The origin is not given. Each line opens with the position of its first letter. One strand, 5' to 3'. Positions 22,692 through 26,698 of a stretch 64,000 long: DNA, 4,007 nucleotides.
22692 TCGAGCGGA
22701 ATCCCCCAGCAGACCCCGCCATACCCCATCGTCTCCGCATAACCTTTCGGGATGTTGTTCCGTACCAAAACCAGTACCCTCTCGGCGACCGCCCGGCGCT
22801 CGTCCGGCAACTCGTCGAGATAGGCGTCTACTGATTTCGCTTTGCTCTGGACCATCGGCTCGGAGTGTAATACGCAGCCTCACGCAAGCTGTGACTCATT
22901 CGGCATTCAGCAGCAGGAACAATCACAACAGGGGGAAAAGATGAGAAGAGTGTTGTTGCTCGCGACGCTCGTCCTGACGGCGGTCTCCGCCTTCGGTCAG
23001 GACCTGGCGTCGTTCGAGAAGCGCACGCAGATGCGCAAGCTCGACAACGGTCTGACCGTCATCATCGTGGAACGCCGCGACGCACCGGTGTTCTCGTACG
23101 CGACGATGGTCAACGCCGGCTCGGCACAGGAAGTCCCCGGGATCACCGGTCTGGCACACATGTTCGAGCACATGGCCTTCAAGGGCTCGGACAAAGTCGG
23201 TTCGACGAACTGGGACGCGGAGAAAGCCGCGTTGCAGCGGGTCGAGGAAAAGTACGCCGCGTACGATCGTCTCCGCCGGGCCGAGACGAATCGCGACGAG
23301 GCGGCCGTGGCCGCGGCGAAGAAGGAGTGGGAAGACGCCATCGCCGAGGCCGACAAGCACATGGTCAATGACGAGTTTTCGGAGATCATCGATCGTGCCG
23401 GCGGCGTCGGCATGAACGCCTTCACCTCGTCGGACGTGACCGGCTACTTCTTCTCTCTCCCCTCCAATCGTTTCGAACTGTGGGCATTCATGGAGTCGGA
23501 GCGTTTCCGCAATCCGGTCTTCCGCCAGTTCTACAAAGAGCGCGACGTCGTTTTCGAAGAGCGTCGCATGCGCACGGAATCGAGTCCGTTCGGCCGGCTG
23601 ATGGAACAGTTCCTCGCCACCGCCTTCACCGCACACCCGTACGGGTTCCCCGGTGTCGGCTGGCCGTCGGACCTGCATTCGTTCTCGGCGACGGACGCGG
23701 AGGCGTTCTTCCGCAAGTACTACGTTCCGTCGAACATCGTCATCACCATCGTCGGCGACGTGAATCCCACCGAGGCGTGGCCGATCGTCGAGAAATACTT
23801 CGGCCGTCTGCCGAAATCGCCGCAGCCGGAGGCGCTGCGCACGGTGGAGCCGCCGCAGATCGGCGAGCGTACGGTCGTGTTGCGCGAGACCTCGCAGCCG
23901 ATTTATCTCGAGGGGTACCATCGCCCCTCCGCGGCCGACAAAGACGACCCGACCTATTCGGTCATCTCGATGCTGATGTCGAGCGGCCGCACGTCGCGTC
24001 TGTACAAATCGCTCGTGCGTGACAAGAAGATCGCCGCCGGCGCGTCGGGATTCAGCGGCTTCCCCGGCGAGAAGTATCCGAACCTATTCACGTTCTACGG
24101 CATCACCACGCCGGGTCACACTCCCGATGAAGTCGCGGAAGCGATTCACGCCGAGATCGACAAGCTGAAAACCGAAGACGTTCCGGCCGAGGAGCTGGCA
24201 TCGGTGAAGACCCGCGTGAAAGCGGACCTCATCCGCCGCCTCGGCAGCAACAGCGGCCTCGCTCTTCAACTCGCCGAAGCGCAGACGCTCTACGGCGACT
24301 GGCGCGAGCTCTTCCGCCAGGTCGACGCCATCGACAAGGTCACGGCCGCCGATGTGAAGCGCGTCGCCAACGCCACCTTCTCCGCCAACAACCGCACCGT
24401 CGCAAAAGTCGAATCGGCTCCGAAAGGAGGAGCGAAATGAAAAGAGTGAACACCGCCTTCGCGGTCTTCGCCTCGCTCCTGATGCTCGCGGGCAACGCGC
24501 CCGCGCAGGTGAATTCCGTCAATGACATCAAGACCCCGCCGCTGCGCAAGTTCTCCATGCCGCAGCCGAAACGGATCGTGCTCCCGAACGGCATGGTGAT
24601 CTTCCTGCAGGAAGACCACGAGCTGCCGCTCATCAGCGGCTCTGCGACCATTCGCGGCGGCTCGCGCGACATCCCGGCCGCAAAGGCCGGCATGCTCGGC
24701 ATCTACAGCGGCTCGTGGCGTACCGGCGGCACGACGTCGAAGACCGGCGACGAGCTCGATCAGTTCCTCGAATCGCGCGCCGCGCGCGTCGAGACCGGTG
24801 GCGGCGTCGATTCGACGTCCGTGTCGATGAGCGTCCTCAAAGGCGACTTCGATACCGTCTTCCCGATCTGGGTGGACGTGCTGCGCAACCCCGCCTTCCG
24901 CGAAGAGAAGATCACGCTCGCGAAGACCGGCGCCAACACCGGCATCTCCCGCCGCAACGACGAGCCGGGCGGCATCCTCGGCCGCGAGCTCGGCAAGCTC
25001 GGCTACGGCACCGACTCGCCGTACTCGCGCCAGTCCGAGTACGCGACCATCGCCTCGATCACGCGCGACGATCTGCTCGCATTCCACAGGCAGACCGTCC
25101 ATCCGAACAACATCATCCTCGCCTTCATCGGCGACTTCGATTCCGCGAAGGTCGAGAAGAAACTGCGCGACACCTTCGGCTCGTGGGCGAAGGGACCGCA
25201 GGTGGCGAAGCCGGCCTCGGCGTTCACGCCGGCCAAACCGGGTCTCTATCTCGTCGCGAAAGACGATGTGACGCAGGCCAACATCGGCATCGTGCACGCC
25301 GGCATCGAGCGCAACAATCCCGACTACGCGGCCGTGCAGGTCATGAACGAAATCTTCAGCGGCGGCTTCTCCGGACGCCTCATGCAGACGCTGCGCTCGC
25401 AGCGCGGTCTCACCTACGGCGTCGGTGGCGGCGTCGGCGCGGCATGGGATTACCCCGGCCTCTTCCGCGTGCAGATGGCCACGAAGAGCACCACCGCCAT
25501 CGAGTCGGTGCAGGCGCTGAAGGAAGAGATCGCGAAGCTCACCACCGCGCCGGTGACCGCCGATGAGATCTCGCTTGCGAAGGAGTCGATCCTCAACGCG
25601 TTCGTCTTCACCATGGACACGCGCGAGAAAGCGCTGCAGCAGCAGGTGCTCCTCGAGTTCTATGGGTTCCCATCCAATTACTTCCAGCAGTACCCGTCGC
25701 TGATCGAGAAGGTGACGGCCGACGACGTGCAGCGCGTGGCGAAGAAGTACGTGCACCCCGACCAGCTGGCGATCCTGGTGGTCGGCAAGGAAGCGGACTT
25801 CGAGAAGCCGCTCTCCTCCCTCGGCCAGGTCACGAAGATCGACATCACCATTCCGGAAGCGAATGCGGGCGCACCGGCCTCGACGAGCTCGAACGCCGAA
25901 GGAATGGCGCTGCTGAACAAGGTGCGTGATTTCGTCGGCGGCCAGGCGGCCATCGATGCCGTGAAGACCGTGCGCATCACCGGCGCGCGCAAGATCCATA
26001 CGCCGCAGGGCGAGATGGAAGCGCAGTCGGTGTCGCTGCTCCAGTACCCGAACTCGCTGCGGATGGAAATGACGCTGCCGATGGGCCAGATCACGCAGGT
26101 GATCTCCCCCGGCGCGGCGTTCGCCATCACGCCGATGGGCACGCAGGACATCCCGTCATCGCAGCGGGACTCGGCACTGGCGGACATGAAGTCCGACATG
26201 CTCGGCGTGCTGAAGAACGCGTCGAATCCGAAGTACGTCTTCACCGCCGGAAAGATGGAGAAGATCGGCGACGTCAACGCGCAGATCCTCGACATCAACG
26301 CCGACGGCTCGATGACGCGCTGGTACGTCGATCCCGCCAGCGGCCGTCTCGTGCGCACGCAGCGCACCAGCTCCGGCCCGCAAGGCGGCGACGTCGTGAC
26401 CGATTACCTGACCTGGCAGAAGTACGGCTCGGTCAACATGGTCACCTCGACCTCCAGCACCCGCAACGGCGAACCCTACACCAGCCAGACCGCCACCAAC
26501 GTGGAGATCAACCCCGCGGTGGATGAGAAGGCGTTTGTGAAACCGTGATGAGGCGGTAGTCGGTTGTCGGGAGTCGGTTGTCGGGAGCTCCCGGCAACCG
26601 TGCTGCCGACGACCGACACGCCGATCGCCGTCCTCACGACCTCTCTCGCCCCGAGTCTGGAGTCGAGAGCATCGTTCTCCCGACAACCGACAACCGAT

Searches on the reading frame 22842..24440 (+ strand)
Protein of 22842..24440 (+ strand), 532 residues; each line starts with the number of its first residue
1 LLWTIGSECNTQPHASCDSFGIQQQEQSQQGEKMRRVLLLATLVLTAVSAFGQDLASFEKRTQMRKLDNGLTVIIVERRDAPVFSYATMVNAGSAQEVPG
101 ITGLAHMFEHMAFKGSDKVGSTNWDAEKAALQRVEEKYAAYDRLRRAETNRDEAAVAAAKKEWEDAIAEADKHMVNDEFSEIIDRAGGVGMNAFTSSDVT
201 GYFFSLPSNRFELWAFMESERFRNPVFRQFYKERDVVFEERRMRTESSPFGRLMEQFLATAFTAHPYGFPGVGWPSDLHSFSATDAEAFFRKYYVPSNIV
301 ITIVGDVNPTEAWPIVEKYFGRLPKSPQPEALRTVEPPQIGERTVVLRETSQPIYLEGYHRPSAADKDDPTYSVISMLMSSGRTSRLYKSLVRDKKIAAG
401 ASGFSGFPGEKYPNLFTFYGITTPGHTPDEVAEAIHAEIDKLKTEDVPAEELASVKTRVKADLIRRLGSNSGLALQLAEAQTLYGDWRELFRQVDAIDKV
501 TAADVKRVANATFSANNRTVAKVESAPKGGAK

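Call 84: search_protein_families(library=pfam, proteins=[window:22842-24440:+], max_evalue=0.0001)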
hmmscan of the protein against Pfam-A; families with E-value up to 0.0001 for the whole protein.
window:22842-24440:+ (532 aa): 2 families
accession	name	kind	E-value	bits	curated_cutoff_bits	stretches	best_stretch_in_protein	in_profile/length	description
PF05193.26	Peptidase_M16_C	-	9.8e-34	117.2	23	1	280-457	1-179/181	Peptidase M16 inactive domain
PF00675.25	Peptidase_M16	-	1.6e-13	51.2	22.3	1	77-122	6-51/149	Insulinase (Peptidase family M16)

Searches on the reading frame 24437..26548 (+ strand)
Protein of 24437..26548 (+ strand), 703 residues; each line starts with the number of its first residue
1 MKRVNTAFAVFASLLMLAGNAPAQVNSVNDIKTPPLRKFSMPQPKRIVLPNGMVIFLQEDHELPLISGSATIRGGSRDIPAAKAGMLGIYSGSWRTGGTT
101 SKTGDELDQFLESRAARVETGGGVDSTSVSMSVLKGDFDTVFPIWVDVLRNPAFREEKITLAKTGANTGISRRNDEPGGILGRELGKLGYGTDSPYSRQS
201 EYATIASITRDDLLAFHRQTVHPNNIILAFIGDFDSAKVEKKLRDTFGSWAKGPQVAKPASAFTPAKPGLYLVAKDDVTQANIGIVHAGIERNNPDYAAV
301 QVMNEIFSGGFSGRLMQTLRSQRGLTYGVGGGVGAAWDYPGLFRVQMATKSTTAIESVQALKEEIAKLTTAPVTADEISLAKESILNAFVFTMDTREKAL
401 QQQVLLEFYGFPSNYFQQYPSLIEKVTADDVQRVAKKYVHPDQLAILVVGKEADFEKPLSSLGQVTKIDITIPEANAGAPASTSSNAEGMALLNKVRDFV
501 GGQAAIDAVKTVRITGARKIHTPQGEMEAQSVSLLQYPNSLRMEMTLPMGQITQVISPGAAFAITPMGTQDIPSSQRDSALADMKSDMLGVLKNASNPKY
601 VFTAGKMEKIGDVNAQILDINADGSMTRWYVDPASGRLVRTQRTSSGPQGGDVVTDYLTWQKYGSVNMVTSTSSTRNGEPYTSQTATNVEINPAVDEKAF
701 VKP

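Call 84: search_protein_families(library=pfam, proteins=[window:24437-26548:+], max_evalue=0.0001)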
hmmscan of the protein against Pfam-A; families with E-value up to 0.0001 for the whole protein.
window:24437-26548:+ (703 aa): 1 family
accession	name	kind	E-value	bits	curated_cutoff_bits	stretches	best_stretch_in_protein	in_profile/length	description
PF05193.26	Peptidase_M16_C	-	4.7e-36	124.8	23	1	207-384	1-180/181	Peptidase M16 inactive domain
